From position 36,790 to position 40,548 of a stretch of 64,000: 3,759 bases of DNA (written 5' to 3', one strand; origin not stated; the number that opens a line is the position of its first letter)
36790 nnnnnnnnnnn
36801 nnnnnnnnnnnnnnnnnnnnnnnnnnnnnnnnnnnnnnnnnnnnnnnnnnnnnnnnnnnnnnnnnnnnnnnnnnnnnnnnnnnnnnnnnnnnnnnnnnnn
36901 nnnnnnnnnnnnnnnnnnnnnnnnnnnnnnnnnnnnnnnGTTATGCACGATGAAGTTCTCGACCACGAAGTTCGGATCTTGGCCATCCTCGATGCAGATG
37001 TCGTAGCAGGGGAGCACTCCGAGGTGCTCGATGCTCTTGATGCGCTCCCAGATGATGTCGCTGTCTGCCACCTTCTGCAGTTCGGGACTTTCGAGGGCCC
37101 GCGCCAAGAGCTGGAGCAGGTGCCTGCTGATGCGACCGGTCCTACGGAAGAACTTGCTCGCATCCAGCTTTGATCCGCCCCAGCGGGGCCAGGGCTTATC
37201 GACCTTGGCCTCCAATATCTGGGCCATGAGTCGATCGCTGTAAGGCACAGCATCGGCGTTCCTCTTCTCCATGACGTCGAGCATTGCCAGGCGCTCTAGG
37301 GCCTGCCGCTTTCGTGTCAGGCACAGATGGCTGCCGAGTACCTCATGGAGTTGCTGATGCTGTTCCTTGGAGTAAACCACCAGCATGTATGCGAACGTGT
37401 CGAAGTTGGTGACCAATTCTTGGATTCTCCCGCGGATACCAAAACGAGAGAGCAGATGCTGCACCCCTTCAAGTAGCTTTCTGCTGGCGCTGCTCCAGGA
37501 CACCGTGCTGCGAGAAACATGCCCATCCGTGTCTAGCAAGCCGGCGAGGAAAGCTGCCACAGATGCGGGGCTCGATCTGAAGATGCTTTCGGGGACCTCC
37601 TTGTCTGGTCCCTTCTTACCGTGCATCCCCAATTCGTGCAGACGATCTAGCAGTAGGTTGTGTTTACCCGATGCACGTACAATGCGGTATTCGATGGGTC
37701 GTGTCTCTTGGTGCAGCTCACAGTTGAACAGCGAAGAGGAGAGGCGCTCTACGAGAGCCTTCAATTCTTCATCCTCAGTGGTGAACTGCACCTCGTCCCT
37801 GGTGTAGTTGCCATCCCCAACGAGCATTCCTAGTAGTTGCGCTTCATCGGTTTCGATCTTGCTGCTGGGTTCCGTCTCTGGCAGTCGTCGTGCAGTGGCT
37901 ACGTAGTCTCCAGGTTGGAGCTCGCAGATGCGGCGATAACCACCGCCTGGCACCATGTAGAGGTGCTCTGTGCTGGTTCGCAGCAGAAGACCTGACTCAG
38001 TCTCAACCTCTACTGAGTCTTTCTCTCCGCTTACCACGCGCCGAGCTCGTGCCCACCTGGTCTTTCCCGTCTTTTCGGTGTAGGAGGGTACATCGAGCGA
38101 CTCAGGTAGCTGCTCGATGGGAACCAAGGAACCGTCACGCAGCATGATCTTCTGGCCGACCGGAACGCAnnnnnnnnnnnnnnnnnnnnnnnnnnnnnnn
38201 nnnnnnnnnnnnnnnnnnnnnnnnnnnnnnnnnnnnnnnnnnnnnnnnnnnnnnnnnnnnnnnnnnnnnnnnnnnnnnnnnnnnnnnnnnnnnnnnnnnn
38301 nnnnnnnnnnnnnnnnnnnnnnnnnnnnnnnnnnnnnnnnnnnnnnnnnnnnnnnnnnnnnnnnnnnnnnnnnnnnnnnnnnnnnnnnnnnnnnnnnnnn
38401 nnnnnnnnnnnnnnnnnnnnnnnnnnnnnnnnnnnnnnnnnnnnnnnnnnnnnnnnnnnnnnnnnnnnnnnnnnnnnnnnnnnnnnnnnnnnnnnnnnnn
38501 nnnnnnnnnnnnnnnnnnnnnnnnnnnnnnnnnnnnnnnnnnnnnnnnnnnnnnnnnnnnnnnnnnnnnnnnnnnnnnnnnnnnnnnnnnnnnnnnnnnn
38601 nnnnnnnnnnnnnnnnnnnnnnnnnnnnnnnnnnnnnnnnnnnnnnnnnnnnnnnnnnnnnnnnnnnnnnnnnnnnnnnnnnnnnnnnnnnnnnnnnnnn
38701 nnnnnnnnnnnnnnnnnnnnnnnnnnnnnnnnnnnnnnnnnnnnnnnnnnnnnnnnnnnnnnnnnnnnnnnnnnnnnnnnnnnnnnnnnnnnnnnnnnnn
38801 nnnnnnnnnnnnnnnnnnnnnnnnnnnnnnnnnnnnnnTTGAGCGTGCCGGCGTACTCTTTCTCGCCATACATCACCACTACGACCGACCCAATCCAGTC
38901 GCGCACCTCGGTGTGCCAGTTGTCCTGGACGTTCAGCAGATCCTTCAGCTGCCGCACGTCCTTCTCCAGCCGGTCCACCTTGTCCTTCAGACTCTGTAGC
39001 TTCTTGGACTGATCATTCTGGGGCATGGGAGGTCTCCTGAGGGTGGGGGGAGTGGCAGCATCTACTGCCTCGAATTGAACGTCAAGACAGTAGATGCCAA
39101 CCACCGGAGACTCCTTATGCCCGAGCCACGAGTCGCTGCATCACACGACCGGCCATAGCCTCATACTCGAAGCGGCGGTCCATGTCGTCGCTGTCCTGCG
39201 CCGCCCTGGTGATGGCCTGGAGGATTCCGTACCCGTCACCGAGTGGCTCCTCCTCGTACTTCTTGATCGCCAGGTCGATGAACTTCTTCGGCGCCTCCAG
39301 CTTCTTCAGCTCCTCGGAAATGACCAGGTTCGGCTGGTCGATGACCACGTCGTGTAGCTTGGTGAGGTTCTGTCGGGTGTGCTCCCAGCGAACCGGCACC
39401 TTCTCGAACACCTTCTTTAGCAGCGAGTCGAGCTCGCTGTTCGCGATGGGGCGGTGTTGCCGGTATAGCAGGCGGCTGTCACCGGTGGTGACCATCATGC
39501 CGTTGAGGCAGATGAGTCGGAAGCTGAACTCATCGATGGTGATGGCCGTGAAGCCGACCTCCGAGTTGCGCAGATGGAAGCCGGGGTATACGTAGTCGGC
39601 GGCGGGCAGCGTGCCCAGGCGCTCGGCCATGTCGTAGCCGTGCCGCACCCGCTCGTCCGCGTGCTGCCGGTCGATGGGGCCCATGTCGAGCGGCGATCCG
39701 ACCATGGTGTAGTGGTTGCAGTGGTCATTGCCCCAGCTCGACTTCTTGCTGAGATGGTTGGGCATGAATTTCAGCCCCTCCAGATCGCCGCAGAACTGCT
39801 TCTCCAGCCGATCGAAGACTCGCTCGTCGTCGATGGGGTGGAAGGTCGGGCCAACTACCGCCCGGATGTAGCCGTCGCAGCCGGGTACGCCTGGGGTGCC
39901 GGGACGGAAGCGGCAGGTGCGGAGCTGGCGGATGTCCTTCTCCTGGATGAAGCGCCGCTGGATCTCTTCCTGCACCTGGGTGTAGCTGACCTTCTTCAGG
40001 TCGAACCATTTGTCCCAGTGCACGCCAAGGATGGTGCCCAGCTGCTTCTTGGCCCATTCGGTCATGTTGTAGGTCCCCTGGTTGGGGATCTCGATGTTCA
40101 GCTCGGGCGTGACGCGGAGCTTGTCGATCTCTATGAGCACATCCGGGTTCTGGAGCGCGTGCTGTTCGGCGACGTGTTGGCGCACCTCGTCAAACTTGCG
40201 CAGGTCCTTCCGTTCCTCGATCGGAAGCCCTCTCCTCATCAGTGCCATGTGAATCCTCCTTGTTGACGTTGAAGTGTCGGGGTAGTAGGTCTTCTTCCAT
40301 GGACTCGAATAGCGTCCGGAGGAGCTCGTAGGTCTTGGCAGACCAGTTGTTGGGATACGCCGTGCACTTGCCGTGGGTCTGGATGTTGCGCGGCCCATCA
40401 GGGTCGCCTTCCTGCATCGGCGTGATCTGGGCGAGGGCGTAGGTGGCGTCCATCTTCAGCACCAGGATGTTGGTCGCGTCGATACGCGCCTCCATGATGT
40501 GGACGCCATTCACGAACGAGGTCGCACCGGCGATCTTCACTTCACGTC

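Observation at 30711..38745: Replication inteins at classic sites: Pol A motif B and the DnaB P-loop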

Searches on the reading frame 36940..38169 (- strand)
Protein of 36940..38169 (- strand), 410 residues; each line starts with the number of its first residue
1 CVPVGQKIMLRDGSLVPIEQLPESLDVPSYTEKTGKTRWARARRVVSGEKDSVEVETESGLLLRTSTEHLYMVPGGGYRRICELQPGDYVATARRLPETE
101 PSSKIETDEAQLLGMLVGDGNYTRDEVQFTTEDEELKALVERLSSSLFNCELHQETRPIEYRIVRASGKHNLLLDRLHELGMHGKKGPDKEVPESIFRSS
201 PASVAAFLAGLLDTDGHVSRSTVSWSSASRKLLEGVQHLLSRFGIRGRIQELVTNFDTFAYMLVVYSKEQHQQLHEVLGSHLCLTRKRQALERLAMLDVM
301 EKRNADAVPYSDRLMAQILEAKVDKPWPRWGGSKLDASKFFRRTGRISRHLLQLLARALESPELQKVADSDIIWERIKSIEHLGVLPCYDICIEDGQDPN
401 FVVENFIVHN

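Call 14: search_solved_structures(query=window:36940-38169:-, max_evalue=1, show_alignments=2)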
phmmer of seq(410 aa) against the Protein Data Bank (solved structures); distinct sequences matched with E-value up to 1: 26.
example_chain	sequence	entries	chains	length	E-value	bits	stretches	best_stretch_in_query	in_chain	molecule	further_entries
1dq3_A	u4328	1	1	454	4.1e-11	45.9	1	186-294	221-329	ENDONUCLEASE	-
7qsu_A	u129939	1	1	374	3.5e-09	39.5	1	43-250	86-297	V-ATPase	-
7qss_A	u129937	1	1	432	5.2e-09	39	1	45-250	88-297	V-type ATP synthase alpha chain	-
1mi8_A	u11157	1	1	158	1.1e-07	34.5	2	361-409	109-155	DnaB intein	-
6frg_A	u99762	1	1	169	2.3e-07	33.5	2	361-409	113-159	Replicative DNA helicase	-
6frh_A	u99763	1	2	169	2.3e-07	33.5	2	361-409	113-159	Replicative DNA helicase,Replicative DNA helicase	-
6fre_A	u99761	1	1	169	3.4e-06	29.7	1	361-409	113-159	Replicative DNA helicase,Replicative DNA helicase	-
2cw7_A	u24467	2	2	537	0.00016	24.2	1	23-101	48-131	Endonuclease PI-PkoII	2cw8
4o1r_A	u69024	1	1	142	0.0058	19.1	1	366-410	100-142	Replicative DNA helicase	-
7qst_A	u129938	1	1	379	0.0077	18.6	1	37-213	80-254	V-type ATP synthase subunit A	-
5ak9_A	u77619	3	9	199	0.037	16.4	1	109-283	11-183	HOMING ENDONUCLEASE I-DMOI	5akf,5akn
5o6g_A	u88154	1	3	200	0.04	16.3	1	109-283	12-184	Homing endonuclease I-DmoI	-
4un7_G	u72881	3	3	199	0.044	16.1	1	108-283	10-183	HOMING ENDONUCLEASE I-DMOI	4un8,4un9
2vs7_A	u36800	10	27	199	0.05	16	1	109-283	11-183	HOMING ENDONUCLEASE I-DMOI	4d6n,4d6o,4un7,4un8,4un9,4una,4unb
2vs8_A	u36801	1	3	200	0.05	16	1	109-283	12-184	HOMING ENDONUCLEASE I-DMOI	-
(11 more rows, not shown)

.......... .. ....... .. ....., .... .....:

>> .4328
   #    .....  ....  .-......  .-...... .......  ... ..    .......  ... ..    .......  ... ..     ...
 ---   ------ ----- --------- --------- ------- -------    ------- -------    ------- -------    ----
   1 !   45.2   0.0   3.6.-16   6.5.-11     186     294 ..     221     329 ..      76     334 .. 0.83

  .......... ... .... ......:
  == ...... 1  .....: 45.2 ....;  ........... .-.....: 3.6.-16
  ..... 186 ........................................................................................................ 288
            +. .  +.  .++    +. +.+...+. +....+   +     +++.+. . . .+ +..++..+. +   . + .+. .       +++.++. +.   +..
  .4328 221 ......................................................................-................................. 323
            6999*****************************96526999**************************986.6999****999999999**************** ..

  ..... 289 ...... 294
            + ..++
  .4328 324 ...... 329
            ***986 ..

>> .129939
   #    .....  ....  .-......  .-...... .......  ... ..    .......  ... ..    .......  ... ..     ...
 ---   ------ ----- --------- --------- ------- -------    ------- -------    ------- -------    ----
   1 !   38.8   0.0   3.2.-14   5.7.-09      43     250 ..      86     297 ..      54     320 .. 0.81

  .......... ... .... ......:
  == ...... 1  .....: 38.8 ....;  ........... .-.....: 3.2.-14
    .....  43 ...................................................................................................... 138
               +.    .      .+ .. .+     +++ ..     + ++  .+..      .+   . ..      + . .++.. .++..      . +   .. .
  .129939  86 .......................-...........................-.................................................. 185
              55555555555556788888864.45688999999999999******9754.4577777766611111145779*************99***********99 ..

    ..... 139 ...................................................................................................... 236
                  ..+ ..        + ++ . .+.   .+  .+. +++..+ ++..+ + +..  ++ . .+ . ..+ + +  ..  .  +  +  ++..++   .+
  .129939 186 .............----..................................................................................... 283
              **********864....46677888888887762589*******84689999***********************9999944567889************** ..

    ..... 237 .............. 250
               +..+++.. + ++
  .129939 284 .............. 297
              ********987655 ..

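Call 36: search_protein_families(library=ncbifam, proteins=[window:36940-38169:-], max_evalue=1)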
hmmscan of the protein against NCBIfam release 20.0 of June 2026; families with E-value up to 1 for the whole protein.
window:36940-38169:- (410 aa): 15 families
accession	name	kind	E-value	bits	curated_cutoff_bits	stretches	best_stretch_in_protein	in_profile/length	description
NF005852.0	PRK07773.1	equivalog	1.2e-44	152.9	780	1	1-410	398-826/886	replicative DNA helicase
NF006207.0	PRK08332.1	equivalog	5.7e-25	86.8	2400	2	47-253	943-1147/1684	vitamin B12-dependent ribonucleotide reductase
NF038098.1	GyrA_w_intein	exception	2.2e-21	75.5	1850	1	43-410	165-537/1232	intein-containing DNA gyrase subunit A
NF007072.0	PRK09519.1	equivalog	1.9e-15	56.3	1024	1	45-250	296-513/790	intein-containing recombinase RecA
NF003157.0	PRK04132.1-2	equivalog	1.1e-14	53.4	1103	1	79-307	144-365/864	replication factor C small subunit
NF011491.0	PRK14898.1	equivalog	4.6e-13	48.1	783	1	104-394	240-528/860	DNA-directed RNA polymerase subunit A''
NF045703.1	rSAM_Tes_intein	exception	2.4e-11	42.2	1700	2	104-251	366-514/1040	tetraether lipid synthase Tes, intein-containing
NF011418.0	PRK14845.1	equivalog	4.2e-11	41.4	756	1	53-294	94-311/1049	translation initiation factor IF-2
NF011287.0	PRK14698.1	equivalog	4.7e-09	34.8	1238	1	105-270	389-553/1017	V-type ATP synthase subunit A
NF038162.1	RtcB_rel_intein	exception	1.5e-08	33.1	1150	2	224-410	388-578/961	intein-containing RtcB family protein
NF003159.0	PRK04132.1-4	equivalog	8.8e-07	27.3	999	1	81-266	156-318/852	replication factor C small subunit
NF011303.0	PRK14715.1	equivalog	3.3e-05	21.2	1585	1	180-249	1190-1262/1627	DNA-directed DNA polymerase II large subunit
TIGR01445.1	intein_Nterm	domain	0.0012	19.7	24.5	1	1-71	1-81/83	intein N-terminal splicing region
NF003738.0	PRK05333.1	equivalog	0.0025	16.7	305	1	198-306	55-160/295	NAD-dependent protein deacetylase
NF053728.1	CT795_fam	subfamily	0.18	11.7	72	1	261-308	59-104/151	CT795 family Sec-dependent secreted effector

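Call 37: search_protein_families(library=pfam, proteins=[window:36940-38169:-], max_evalue=1)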
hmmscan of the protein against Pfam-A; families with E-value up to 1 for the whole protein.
window:36940-38169:- (410 aa): 5 families
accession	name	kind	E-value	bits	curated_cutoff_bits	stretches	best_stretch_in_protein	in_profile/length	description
PF14528.11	LAGLIDADG_3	-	6.8e-20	71.6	22.5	1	204-277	3-80/82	LAGLIDADG-like domain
PF14890.11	Intein_splicing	-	2.9e-12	47.1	35.8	1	29-410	25-155/155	Intein splicing domain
PF05204.19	Hom_end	-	6.3e-08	33.2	21.1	1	192-250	2-63/110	Homing endonuclease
PF17516.8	ProQ_C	-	0.0044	16.8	23.3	1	49-72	28-51/51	ProQ C-terminal domain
PF14166.11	YueH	-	0.31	11.3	27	1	132-164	42-74/79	YueH-like protein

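Call 88: search_dna_similar(query=window:36940-38169:-, collection=phages, mode=protein, max_rows=25, max_evalue=1e-8)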
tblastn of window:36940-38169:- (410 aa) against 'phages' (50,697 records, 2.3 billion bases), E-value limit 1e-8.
Records with a match: 18; places in all: 18; records where one place covers at least 80% of the query: 5.
Best place of each record, by identity: <60% 18.
By first word of the organism name: Mycobacterium 8; Bacillus 4; Vibrio 2; Aeromonas 2; Psychrobacillus 1; uncultured 1.
By host as written in the record: Mycobacterium smegmatis mc2 155 8; Vibrio coralliilyticus P1 2; Aeromonas hydrophila ZPAH75 2; Bacillus subtilis subsp. subtilis str. 168 1; Bacillus australimaris sKR4M-27 1; Bacillus cereus NCCP 14796 1; Bacillus cereus 1; Psychrobacillus psychrodurans 1; and 1 more.
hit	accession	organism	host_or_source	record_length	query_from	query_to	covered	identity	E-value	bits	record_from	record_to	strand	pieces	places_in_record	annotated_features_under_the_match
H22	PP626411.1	Bacillus phage fHSPT3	Bacillus subtilis subsp. subtilis str. ...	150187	47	410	89%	25.0%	9e-15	82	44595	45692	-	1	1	protein RecA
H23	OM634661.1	Bacillus phage vB_BauM_KLEB27-3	Bacillus australimaris sKR4M-27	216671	47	410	89%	24.4%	2e-12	76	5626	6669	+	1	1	terminase large subunit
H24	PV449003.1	Bacillus phage vB_BceH_LBC2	Bacillus cereus NCCP 14796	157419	8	410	98%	21.3%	2e-10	69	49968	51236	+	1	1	DNA helicase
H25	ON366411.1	Bacillus phage vB_BceH_LY2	Bacillus cereus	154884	8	410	98%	20.9%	1e-9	66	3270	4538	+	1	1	ATP-dependent helicase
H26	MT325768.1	Psychrobacillus phage Perkons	Psychrobacillus psychrodurans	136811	45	410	89%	22.9%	2e-12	75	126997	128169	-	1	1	terminase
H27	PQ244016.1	Mycobacterium phage Blubba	Mycobacterium smegmatis mc2 155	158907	53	257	50%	29.6%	2e-11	72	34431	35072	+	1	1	79: portal protein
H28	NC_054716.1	Mycobacterium phage Cane17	Mycobacterium smegmatis mc2 155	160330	53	257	50%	29.6%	2e-11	72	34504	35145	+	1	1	79: portal protein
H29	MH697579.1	Mycobacterium phage Cane17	Mycobacterium smegmatis mc2 155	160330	53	257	50%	29.6%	2e-11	72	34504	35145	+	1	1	79: portal protein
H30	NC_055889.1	uncultured phage cr53_1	human feces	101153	46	295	61%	24.0%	2e-11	72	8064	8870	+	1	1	terminase large subunit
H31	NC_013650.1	Mycobacterium phage ET08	Mycobacterium smegmatis mc2 155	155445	53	250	48%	28.6%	6e-10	67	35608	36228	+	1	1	79: portal protein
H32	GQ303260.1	Mycobacterium phage ET08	Mycobacterium smegmatis mc2 155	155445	53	250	48%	28.6%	6e-10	67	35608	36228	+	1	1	79: hypothetical protein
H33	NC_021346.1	Mycobacterium phage Gizmo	Mycobacterium smegmatis mc2 155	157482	53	250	48%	28.6%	6e-10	67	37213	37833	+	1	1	94: portal protein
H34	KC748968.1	Mycobacterium phage Gizmo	Mycobacterium smegmatis mc2 155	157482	53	250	48%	28.6%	6e-10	67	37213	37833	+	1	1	94: portal protein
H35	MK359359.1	Mycobacterium phage Colt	Mycobacterium smegmatis mc2 155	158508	53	250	48%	27.8%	1e-10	70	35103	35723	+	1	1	80: portal protein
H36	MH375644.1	Vibrio phage YC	Vibrio coralliilyticus P1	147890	48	216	41%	31.2%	7e-9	64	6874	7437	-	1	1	DNA primase-helicase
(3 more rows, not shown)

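Call 91: predict_structure(alignment_id=A2)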
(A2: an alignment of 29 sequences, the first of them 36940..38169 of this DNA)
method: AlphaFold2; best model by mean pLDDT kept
length: 410 residues; sequences in the alignment: 29
mean_pLDDT: 93.4   pTM: 0.91
mean pLDDT of the five models: 93.4, 92.7, 92.4, 92.5, 92.2
residues with pLDDT >= 90: 345; 70-90: 58; 50-70: 7; < 50: 0
segments of 3 or more residues with pLDDT < 50: none
pLDDT, mean of each block of 10 residues (from residue 1): 96 96 96 95 97 97 97 94 97 95 97 93 87 97 97 94 89 94 89 97 98 96 96 97 94 92 92 96 98 86 76 94 87 79 86 92 94 96 98 95 96
secondary structure, 60 per line:
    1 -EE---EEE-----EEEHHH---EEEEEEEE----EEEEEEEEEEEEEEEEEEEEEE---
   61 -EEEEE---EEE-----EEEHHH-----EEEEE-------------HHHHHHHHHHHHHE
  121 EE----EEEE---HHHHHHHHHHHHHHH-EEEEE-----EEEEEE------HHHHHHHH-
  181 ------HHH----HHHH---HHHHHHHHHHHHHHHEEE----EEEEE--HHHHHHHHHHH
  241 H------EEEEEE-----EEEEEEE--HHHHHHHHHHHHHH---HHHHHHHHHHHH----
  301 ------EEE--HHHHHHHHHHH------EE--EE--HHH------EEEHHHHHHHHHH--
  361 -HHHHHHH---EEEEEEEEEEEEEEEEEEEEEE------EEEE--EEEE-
elements in order: E7-9 E15-17 E24-31 E36-57 E62-66 E70-72 E78-80 E89-93 H107-119 E120-122 E127-130 H134-148 E150-154 E160-165 H172-179 H194-197 H201-215 E216-218 E223-227 H230-241 E248-253 E259-265 H268-281 H285-296 E307-309 H312-322 E346-348 H349-358 H362-368 E372-393 E400-403 E406-409

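Call 93: fold_search(model_id=the predicted structure, library=pdb)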
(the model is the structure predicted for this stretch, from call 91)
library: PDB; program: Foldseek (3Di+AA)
matches with E <= 10: 711; with E <= 0.001: 85
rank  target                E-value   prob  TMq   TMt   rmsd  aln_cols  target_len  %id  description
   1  7qss                  8.8e-25  1.00  0.77  0.74   3.8       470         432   18  Crystal structure of homing endonuclease-associated TliVMA intein (C1A) (released 2022-03-30)
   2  7qsu                  1.8e-22  1.00  0.65  0.72   5.9       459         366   17  Crystal structure of homing endonuclease-associated TliVMA intein (C1A, d333-339) (released 2022-03-30)
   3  1dq3                  1.1e-21  1.00  0.69  0.63   6.1       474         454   19  CRYSTAL STRUCTURE OF AN ARCHAEAL INTEIN-ENCODED HOMING ENDONUCLEASE PI-PFUI (released 2000-07-05)
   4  7qst                  1.2e-16  1.00  0.62  0.70   5.0       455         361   16  Crystal structure of homing endonuclease-associated PhoVMA intein (C1A) (released 2022-03-30)
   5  2cw7                  4.2e-16  1.00  0.66  0.52   7.1       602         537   15  Crystal structure of intein homing endonuclease II (released 2006-04-18)
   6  1vde_B                5.2e-14  1.00  0.54  0.52   8.9       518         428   13  PI-SCEI, A HOMING ENDONUCLEASE WITH PROTEIN SPLICING ACTIVITY (released 1998-04-08)
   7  1lwt_A                3.6e-13  1.00  0.53  0.49   9.5       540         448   14  Crystal structure of the intein homing endonuclease PI-SceI bound to its substrate DNA (Ca2+ free) (released 2002-09-27)
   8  1ef0_A                5.3e-13  1.00  0.53  0.51   9.6       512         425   14  CRYSTAL STRUCTURE OF PI-SCEI MINIPRECURSOR (released 2000-06-07)
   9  1vde_A                6.3e-13  1.00  0.54  0.52   8.6       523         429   14  PI-SCEI, A HOMING ENDONUCLEASE WITH PROTEIN SPLICING ACTIVITY (released 1998-04-08)
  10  1jva_B                7.4e-13  1.00  0.54  0.51  10.0       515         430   14  CRYSTAL STRUCTURE OF THE VMA1-DERIVED ENDONUCLEASE BEARING THE N AND C EXTEIN PROPEPTIDES (released 2002-08-29)
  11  1lws_A                1.2e-12  1.00  0.50  0.49  11.7       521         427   13  Crystal structure of the intein homing endonuclease PI-SceI bound to its recognition sequence (released 2002-09-27)
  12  1um2_B                1.3e-12  1.00  0.55  0.54   9.7       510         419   14  Crystal Structure of the Vma1-Derived Endonuclease with the Ligated Extein Segment (released 2004-09-22)
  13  1jva_A                2.1e-12  1.00  0.52  0.50   8.5       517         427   14  CRYSTAL STRUCTURE OF THE VMA1-DERIVED ENDONUCLEASE BEARING THE N AND C EXTEIN PROPEPTIDES (released 2002-08-29)
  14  1dfa                  3.2e-12  1.00  0.52  0.52   8.6       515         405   14  CRYSTAL STRUCTURE OF PI-SCEI IN C2 SPACE GROUP (released 1999-12-08)
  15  1ef0_B                4.1e-11  1.00  0.50  0.52   9.8       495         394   13  CRYSTAL STRUCTURE OF PI-SCEI MINIPRECURSOR (released 2000-06-07)
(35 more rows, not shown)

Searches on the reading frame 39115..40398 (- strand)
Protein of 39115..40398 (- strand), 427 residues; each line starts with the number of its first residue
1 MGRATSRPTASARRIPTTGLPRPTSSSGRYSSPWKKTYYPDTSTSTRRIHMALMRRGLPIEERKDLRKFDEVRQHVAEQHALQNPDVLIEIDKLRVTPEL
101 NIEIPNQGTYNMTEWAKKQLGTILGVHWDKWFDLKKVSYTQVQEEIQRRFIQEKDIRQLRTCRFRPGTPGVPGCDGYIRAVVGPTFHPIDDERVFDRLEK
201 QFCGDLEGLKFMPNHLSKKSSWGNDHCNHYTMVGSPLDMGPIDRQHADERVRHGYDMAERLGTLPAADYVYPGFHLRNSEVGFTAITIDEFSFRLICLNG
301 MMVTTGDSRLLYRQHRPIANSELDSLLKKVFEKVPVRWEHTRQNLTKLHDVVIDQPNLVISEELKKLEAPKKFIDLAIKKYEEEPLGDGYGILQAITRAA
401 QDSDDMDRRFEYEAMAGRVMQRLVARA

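Call 32: search_protein_families(library=pfam, proteins=[window:39115-40398:-], max_evalue=0.01)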
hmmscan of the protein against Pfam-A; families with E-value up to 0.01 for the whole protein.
window:39115-40398:- (427 aa): 1 family
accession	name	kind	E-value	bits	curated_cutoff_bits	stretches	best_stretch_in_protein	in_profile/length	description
PF06067.16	DUF932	-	0.0007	19.9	23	1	267-355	59-146/227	Domain of unknown function (DUF932)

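Call 49: search_protein_families(library=phrogs, proteins=[window:39115-40398:-], max_evalue=0.001)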
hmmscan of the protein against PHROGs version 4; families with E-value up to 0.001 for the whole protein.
window:39115-40398:- (427 aa): 1 family
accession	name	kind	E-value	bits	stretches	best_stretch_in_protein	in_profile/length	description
phrog_1362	-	unknown function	1.1e-14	55.4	1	267-423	212-386/391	-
